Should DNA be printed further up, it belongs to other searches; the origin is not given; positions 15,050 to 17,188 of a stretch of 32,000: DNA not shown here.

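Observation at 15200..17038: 617-aa protein with a divergent diadenylate-cyclase-like (DAC/DisA_N) C-terminal domain in an accessory cassette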

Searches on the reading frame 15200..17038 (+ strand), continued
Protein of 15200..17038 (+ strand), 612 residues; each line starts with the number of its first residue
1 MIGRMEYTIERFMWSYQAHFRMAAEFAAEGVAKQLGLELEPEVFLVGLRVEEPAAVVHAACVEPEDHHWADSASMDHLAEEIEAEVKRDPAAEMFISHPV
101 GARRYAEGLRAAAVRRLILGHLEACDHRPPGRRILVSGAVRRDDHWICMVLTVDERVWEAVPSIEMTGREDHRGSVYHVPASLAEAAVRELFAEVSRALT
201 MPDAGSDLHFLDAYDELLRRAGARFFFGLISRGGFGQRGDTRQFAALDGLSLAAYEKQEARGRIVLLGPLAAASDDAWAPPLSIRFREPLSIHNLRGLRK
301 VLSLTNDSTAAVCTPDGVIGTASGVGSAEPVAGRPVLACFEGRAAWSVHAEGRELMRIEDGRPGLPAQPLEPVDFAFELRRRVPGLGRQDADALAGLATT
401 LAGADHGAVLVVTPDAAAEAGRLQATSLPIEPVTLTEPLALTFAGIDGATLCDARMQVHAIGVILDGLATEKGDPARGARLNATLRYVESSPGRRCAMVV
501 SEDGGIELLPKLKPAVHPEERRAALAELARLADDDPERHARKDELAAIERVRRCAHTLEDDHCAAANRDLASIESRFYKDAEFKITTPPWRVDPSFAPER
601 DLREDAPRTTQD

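Call 34: find_encoding_contigs(protein=P0036, flank=10000, max_places=2)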
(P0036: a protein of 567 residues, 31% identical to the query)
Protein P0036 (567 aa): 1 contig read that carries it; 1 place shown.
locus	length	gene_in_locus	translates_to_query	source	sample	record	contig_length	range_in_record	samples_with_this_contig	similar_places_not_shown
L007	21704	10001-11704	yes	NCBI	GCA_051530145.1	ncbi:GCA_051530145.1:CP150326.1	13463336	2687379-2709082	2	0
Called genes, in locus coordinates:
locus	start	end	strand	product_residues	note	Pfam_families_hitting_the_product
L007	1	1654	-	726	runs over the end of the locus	PF05954:Phage_GPD, PF04717:Phage_base_V, PF22178:Gp5_trimer_C, PF06715:Gp5_C (faint), PF22178:Gp5_trimer_C (weak)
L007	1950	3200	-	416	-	-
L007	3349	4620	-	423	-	-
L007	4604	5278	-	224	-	PF04542:Sigma70_r2, PF08281:Sigma70_r4_2, PF04545:Sigma70_r4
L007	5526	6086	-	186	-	PF02525:Flavodoxin_2, PF03358:FMN_red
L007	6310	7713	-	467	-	-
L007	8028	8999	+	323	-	PF00561:Abhydrolase_1, PF12146:Hydrolase_4, PF12697:Abhydrolase_6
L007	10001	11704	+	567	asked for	PF21752:DACNG, PF21750:DACNH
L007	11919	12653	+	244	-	PF13643:DUF4145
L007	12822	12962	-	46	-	-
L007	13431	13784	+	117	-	-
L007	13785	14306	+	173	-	PF01844:HNH, PF13395:HNH_4 (weak), PF14279:HNH_5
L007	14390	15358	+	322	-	PF01073:3Beta_HSD, PF01370:Epimerase, PF04321:RmlD_sub_bind, PF05368:NmrA (weak), PF13460:NAD_binding_10, PF07993:NAD_binding_4, PF16363:GDP_Man_Dehyd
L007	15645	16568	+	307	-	PF00355:Rieske, PF19298:KshA_C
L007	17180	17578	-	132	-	PF00389:2-Hacid_dh (weak)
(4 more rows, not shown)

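Call 38: predict_structure(alignment_id=A1)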
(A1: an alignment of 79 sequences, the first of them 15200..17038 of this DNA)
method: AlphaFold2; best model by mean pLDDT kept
length: 612 residues; sequences in the alignment: 79
mean_pLDDT: 87.9   pTM: 0.85
mean pLDDT of the five models: 87.9, 87.8, 87.0, 86.8, 85.6
residues with pLDDT >= 90: 395; 70-90: 162; 50-70: 42; < 50: 13
segments of 3 or more residues with pLDDT < 50: 1-6, 607-612
pLDDT, mean of each block of 10 residues (from residue 1): 50 91 95 93 95 74 90 93 95 93 95 97 94 97 95 96 84 74 97 96 90 93 93 70 91 87 85 60 92 94 91 92 70 79 92 92 87 89 89 92 88 93 95 96 94 95 83 77 90 83 84 90 95 83 88 95 97 87 84 91 63 34
secondary structure, 60 per line:
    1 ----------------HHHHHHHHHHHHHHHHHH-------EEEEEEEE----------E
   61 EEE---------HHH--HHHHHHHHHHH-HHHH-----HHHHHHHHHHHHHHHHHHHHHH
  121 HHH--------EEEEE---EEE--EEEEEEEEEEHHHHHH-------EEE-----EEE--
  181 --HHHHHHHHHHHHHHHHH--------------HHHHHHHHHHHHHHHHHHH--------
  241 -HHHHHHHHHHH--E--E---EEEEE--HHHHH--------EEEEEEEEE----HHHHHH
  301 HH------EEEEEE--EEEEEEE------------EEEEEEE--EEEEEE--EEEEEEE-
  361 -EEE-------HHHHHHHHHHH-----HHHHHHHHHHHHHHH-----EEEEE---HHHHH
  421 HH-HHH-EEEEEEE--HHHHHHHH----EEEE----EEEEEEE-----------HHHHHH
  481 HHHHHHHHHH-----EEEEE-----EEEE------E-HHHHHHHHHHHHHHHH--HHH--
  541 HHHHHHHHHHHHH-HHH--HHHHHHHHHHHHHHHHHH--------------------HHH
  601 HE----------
elements in order: H17-34 E42-49 E60-63 H78-88 H90-93 H99-123 E132-136 E140-142 E145-154 H155-160 E168-170 E176-178 H183-199 H214-232 H242-252 E262-266 H269-273 E282-290 H295-302 E309-314 E317-323 E336-342 E345-350 E353-359 E362-364 H372-382 H388-402 E408-412 H416-422 E428-434 H437-444 E449-452 E457-463 H475-490 E496-500 E506-509 H518-533 H541-553 H560-577 H598-601

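Call 42: fold_search(model_id=the predicted structure, library=pdb)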
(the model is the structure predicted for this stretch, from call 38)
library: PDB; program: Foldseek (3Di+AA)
matches with E <= 10: 160; with E <= 0.001: 59
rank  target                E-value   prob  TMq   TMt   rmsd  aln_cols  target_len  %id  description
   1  9y9y_H                4.8e-06  1.00  0.17  0.39  12.4       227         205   18  Crystal structure of DNA integrity scanning protein DisA from Mycobacterium tuberculosis in complex with cyclic di-AMP (released 2025-09-24)
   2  9y4s_H                5.6e-06  1.00  0.17  0.27  11.4       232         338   18  Crystal structure of DNA integrity scanning protein (DisA) from Mycobacterium tuberculosis in complex with cyclic di-A (released 2025-09-17)
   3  9y4s_F                7.4e-06  1.00  0.18  0.30  12.1       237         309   17  Crystal structure of DNA integrity scanning protein (DisA) from Mycobacterium tuberculosis in complex with cyclic di-A (released 2025-09-17)
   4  9y4s_E                7.8e-06  1.00  0.18  0.30  12.1       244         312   17  Crystal structure of DNA integrity scanning protein (DisA) from Mycobacterium tuberculosis in complex with cyclic di-A (released 2025-09-17)
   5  9y9y_D                7.8e-06  1.00  0.18  0.28  11.4       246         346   16  Crystal structure of DNA integrity scanning protein DisA from Mycobacterium tuberculosis in complex with cyclic di-AMP (released 2025-09-24)
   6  6huw_A                1.6e-05  1.00  0.17  0.66   2.4       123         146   20  Crystal structure of CdaA from Bacillus subtilis (released 2019-10-30)
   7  9y4s_B                1.6e-05  1.00  0.17  0.27  12.6       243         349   18  Crystal structure of DNA integrity scanning protein (DisA) from Mycobacterium tuberculosis in complex with cyclic di-A (released 2025-09-17)
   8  9y4s_D                2.3e-05  1.00  0.18  0.28  11.9       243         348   18  Crystal structure of DNA integrity scanning protein (DisA) from Mycobacterium tuberculosis in complex with cyclic di-A (released 2025-09-17)
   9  9y9y_A                2.3e-05  1.00  0.16  0.24  13.2       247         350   16  Crystal structure of DNA integrity scanning protein DisA from Mycobacterium tuberculosis in complex with cyclic di-AMP (released 2025-09-24)
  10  9y4s_G                2.5e-05  1.00  0.17  0.28  12.2       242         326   17  Crystal structure of DNA integrity scanning protein (DisA) from Mycobacterium tuberculosis in complex with cyclic di-A (released 2025-09-17)
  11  9y4s_A                2.6e-05  1.00  0.17  0.27  12.1       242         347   18  Crystal structure of DNA integrity scanning protein (DisA) from Mycobacterium tuberculosis in complex with cyclic di-A (released 2025-09-17)
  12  8c4n_A                4.5e-05  1.00  0.18  0.65   3.9       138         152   19  CdaA-AMP complex (released 2023-06-07)
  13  9y9y_C                5.4e-05  1.00  0.16  0.26  12.9       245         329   17  Crystal structure of DNA integrity scanning protein DisA from Mycobacterium tuberculosis in complex with cyclic di-AMP (released 2025-09-24)
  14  8ogn_A                5.7e-05  1.00  0.17  0.64   4.8       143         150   19  PanDDA analysis group deposition -- CdaA in complex with fragment F2X-Entry A09 (released 2024-03-27)
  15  8ogk_A                5.7e-05  1.00  0.17  0.63   7.0       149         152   18  Crystal structure of CdaA from Bacillus subtilis co-crystallized with DMSO (released 2024-03-27)
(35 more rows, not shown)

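Call 43: search_solved_structures(query=A1, max_evalue=0.01, show_alignments=3)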
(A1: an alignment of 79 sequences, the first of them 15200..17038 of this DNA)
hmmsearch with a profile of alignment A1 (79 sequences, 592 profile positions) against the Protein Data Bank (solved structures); distinct sequences matched with E-value up to 0.01: 0.

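Call 44: search_solved_structures(query=A1, max_evalue=10, show_alignments=3)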
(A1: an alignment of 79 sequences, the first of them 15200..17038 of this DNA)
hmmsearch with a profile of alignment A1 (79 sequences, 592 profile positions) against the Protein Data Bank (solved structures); distinct sequences matched with E-value up to 10: 3.
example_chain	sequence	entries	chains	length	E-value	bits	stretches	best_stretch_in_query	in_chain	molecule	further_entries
2f6m_B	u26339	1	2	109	0.66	11.6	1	510-566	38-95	Vacuolar protein sorting-associated protein VPS28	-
2f66_B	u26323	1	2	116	0.75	11.4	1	510-566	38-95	Vacuolar protein sorting-associated protein VPS28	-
2p22_B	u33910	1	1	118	0.8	11.3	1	510-566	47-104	Vacuolar protein sorting-associated protein 28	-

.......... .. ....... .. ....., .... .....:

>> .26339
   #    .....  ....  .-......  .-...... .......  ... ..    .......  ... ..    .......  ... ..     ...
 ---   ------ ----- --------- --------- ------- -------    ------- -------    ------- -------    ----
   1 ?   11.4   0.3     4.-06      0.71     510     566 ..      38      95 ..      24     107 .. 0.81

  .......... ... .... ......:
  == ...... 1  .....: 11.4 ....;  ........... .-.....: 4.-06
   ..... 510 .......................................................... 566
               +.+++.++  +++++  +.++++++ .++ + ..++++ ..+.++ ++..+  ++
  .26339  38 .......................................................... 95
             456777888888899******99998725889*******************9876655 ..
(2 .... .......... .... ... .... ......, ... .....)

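Call 45: search_protein_families(library=pfam, proteins=[P0002, P0005, P0008, P0014, P0036, P0053, P0064, P0072, P0081], max_evalue=1)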
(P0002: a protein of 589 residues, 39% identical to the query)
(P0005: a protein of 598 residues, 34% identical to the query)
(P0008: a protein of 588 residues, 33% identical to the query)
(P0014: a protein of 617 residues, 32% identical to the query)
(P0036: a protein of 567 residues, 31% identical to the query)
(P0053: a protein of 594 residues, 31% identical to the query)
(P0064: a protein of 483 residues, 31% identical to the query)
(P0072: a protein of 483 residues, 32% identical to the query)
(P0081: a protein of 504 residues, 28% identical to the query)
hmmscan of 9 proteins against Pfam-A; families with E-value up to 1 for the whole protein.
P0002 (589 aa): 2 families
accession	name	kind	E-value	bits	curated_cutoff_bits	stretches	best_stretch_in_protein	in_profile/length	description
PF21752.2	DACNG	-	2.8e-39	135.7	27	1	9-220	1-207/208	Probable sensor domain DACNG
PF21750.2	DACNH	-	6.3e-13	49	27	1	238-334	3-103/107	Probable sensor domain DACNH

P0005 (598 aa): 3 families
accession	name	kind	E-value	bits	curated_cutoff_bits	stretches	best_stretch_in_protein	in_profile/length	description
PF21752.2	DACNG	-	9.9e-47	160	27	1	9-220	1-207/208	Probable sensor domain DACNG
PF21750.2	DACNH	-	2e-20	73.1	27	1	240-342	2-106/107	Probable sensor domain DACNH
PF02457.21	DAC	-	4.7e-12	46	27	1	391-496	6-109/119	DisA bacterial checkpoint controller nucleotide-binding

P0008 (588 aa): 3 families
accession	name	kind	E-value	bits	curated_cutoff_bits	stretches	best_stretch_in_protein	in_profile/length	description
PF21752.2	DACNG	-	2.9e-51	174.8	27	1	1-213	1-208/208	Probable sensor domain DACNG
PF21750.2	DACNH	-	5.8e-23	81.3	27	1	232-334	2-106/107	Probable sensor domain DACNH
PF02457.21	DAC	-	1.2e-12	47.9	27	1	382-488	5-109/119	DisA bacterial checkpoint controller nucleotide-binding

P0014 (617 aa): 3 families
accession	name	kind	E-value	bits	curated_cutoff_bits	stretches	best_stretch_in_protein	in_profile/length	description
PF21752.2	DACNG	-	1.7e-50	172.3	27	1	9-219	1-207/208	Probable sensor domain DACNG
PF21750.2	DACNH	-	5.9e-25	87.7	27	1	238-339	3-106/107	Probable sensor domain DACNH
PF18226.6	QslA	-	0.22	11.6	25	0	68-114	18-64/71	LasR-specific antiactivator QslA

P0036 (567 aa): 2 families
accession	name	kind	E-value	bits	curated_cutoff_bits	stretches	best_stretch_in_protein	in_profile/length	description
PF21752.2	DACNG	-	6.8e-55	186.7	27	1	1-206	1-207/208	Probable sensor domain DACNG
PF21750.2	DACNH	-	6.3e-16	58.6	27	1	221-320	2-104/107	Probable sensor domain DACNH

P0053 (594 aa): 3 families
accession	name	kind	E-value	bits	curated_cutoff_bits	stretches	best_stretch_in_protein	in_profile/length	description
PF21752.2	DACNG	-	7.2e-46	157.2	27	1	10-216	1-208/208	Probable sensor domain DACNG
PF21750.2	DACNH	-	7.6e-17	61.6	27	1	234-331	2-104/107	Probable sensor domain DACNH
PF02457.21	DAC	-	2.6e-09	37.1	27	1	377-488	3-113/119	DisA bacterial checkpoint controller nucleotide-binding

P0064 (483 aa): 4 families
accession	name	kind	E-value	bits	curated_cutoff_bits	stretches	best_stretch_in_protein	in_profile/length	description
PF21752.2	DACNG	-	4.6e-71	239.5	27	1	1-208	1-208/208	Probable sensor domain DACNG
PF21750.2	DACNH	-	9e-34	116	27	1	216-320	1-106/107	Probable sensor domain DACNH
PF02457.21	DAC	-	4.7e-09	36.3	27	1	372-475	9-111/119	DisA bacterial checkpoint controller nucleotide-binding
PF10979.13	DUF2786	-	0.38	11.2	23.9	0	265-276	4-15/40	Protein of unknown function (DUF2786)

P0072 (483 aa): 4 families
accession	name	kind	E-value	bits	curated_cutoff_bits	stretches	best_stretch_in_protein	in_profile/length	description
PF21752.2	DACNG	-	6.8e-72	242.2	27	1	1-208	1-208/208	Probable sensor domain DACNG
PF21750.2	DACNH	-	3.6e-33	114.1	27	1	216-320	1-106/107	Probable sensor domain DACNH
PF02457.21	DAC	-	3e-09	37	27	1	369-473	6-109/119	DisA bacterial checkpoint controller nucleotide-binding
PF12611.13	Flagellar_put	-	0.23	11.7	21.1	1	412-420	16-24/24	Putative flagellar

P0081 (504 aa): 4 families
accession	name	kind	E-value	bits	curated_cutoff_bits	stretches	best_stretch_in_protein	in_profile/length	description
PF21752.2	DACNG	-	8.7e-55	186.3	27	1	20-226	1-208/208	Probable sensor domain DACNG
PF21750.2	DACNH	-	1.8e-30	105.4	27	1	241-344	2-106/107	Probable sensor domain DACNH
PF02457.21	DAC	-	2.8e-09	37.1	27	1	393-499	6-111/119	DisA bacterial checkpoint controller nucleotide-binding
PF18245.6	XRN1_DBM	-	0.012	16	27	1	5-28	2-25/26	5-3 exonuclease XRN1 DCP1-binding motif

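Call 53: search_dna_similar(query=window:15200-17038:+, collection=plasmids, mode=protein, max_rows=25)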
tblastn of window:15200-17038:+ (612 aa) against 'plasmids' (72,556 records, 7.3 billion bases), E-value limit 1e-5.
Records with a match: 10; places in all: 10; records where one place covers at least 80% of the query: 5.
Best place of each record, by identity: <60% 10.
By first word of the organism name: Bacillus 4; Priestia 3; Gluconobacter 1; Citrobacter 1; Dyadobacter 1.
By predicted mobility (MOB-suite, as given by PLSDB): non-mobilizable 6; conjugative 3; mobilizable 1.
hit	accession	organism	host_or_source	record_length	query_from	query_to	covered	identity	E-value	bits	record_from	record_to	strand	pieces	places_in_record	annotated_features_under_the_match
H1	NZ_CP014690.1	Gluconobacter albidus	water kefir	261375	2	516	84%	31.8%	2e-45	181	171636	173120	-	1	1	diadenylate cyclase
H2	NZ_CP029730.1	Citrobacter sp. CRE-46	-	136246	8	513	83%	30.0%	5e-47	186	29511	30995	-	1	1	hypothetical protein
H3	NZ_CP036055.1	Bacillus toyonensis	cell culture,soil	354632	8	516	83%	25.4%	2e-40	166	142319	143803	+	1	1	diadenylate cyclase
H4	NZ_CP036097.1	Bacillus toyonensis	cell culture,soil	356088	8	516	83%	25.4%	2e-40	166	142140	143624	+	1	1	diadenylate cyclase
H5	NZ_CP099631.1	Dyadobacter chenhuakuii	single cell,soil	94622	9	511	82%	24.1%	3e-28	128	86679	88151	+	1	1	diadenylate cyclase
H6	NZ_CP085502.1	Bacillus cereus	black pepper plant,cell culture,root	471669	159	508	57%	26.0%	2e-15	88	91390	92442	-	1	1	hypothetical protein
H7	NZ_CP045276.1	Priestia megaterium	pure culture,Paper surface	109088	155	508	58%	25.6%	3e-17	94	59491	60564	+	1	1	diadenylate cyclase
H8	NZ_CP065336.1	Priestia megaterium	maize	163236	242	510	44%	28.2%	1e-16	92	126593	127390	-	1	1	diadenylate cyclase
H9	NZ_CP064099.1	Priestia aryabhattai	cell culture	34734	240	511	44%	24.9%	3e-14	84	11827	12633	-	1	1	diadenylate cyclase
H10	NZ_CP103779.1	Bacillus toyonensis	cell culture,Commercial plant nursery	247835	410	512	17%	40.0%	3e-12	78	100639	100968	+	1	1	diadenylate cyclase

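Call 55: get_annotated_region(hit=H2, flank=6000)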
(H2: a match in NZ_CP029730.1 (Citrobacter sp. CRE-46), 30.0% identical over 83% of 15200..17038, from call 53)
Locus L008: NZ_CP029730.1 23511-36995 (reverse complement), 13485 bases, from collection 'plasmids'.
description: Citrobacter sp. CRE-46 strain AR_0157 plasmid unnamed2, complete sequence
organism: Citrobacter sp. CRE-46 (NCBI taxid 1703250)
taxonomy: Bacteria; Pseudomonadota; Gammaproteobacteria; Enterobacterales; Enterobacteriaceae; Citrobacter; Citrobacter sp. CRE-46
host: -; source: -; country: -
typing (MOB-suite, as given by PLSDB): conjugative; replicon IncC,IncP; relaxase MOBH,MOBP; mating-pair formation MPF_T
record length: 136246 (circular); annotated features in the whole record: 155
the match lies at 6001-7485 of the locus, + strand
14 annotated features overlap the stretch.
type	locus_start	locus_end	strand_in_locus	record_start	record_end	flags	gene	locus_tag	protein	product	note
CDS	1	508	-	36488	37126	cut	parA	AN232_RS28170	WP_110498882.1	ParA family partition ATPase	-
CDS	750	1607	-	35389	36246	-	-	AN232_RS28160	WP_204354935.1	replication initiator protein A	-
CDS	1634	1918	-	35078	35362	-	-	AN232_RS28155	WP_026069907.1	helix-turn-helix domain-containing protein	-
CDS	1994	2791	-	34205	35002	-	-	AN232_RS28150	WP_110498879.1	DUF2285 domain-containing protein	-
CDS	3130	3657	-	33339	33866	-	-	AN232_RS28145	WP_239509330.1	DUF2958 domain-containing protein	-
CDS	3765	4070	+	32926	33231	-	-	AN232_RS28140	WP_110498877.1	helix-turn-helix transcriptional regulator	-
CDS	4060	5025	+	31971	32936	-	-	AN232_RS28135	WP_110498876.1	patatin-like phospholipase family protein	-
CDS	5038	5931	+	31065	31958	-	-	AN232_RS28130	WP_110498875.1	nucleotidyltransferase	-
CDS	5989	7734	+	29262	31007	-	-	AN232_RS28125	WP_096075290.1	hypothetical protein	-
CDS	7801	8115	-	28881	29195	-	-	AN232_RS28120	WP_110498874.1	DUF736 domain-containing protein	-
CDS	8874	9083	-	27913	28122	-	-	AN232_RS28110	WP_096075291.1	hypothetical protein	-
CDS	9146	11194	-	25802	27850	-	-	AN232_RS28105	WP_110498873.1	ParB/RepB/Spo0J family partition protein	-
CDS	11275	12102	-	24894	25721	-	-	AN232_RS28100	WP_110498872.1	DUF932 domain-containing protein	-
CDS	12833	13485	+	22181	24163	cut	-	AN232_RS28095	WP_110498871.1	AAA family ATPase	-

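Call 56: get_annotated_region(hit=H1, flank=6000)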
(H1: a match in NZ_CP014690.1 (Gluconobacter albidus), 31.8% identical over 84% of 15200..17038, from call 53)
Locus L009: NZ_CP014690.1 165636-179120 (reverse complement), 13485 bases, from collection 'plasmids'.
description: Gluconobacter albidus strain TMW2.1191 plasmid pGS1191_1, complete sequence
organism: Gluconobacter albidus (NCBI taxid 318683)
taxonomy: Bacteria; Pseudomonadota; Alphaproteobacteria; Rhodospirillales; Acetobacteraceae; Gluconobacter; Gluconobacter albidus
host: -; source: water kefir; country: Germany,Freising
typing (MOB-suite, as given by PLSDB): conjugative; relaxase MOBF; mating-pair formation MPF_I
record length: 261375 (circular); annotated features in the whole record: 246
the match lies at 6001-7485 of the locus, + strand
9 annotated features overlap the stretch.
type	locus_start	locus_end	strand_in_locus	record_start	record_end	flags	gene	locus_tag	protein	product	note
CDS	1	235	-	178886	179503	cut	-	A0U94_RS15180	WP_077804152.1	CPBP family intramembrane glutamic endopeptidase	GO:0071586 - CAAX-box protein processing [Evidence IEA]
CDS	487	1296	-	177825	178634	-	-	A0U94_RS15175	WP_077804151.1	RES family NAD+ phosphorylase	-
CDS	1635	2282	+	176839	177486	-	-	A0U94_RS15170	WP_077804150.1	hypothetical protein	-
CDS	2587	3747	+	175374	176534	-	-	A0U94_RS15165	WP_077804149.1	RES domain-containing protein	-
CDS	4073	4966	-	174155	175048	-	-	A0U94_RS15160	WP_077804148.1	nucleotidyltransferase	-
CDS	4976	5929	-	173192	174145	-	-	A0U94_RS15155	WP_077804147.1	patatin-like phospholipase family protein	-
CDS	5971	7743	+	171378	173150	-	-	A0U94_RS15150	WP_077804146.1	diadenylate cyclase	-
CDS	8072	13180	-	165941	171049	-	-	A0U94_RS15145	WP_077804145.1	DEAD/DEAH box helicase family protein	-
CDS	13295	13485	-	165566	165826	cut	-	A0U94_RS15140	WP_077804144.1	hypothetical protein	-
